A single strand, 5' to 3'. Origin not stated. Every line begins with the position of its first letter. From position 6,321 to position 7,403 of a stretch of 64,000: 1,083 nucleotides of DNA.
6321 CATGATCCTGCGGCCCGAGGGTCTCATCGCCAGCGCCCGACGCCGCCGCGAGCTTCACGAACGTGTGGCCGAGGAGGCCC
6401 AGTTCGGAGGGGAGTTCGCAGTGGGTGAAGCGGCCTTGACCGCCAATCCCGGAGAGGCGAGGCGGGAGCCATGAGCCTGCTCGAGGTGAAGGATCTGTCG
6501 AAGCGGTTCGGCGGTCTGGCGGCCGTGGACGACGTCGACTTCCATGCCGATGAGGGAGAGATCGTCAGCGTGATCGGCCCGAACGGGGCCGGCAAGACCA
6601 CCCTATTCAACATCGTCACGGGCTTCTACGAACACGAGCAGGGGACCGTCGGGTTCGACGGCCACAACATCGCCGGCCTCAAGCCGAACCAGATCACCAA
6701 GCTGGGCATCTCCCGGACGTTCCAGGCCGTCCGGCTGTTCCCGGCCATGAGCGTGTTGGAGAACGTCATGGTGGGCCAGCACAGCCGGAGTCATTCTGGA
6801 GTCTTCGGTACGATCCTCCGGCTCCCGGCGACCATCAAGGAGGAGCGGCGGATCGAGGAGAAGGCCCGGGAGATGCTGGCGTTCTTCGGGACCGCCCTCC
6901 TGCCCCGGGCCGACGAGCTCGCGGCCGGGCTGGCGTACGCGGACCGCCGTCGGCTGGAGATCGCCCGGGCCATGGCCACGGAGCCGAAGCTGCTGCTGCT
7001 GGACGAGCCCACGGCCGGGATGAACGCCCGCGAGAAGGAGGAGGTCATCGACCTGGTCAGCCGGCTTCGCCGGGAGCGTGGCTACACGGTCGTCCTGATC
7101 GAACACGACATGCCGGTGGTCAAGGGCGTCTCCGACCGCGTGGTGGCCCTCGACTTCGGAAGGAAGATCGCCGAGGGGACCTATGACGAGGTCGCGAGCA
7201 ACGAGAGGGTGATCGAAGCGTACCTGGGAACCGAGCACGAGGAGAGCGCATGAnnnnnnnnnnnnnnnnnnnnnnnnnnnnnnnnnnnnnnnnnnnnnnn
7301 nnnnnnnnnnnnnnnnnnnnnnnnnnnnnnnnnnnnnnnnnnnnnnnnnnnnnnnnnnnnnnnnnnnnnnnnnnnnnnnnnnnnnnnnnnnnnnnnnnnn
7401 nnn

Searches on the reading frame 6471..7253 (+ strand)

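Call 13: search_protein_families(library=pfam, proteins=[window:6471-7253:+], max_evalue=0.001)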
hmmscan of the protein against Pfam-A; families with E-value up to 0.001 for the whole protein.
window:6471-7253:+ (260 aa): 4 families
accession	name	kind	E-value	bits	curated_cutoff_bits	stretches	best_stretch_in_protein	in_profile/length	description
PF00005.33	ABC_tran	-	1.5e-29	103.8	25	1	20-182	2-137/137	ABC transporter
PF12399.14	BCA_ABC_TP_C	-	2.4e-13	49.8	25.5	1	231-257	1-27/27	Branched-chain amino acid ATP-binding cassette transporter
PF13304.12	AAA_21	-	1.6e-05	25.6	27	0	32-49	2-19/304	AAA domain, putative AbiEii toxin, Type IV TA system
PF13476.12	AAA_23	-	0.00069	20.8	27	0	22-49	15-39/201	AAA domain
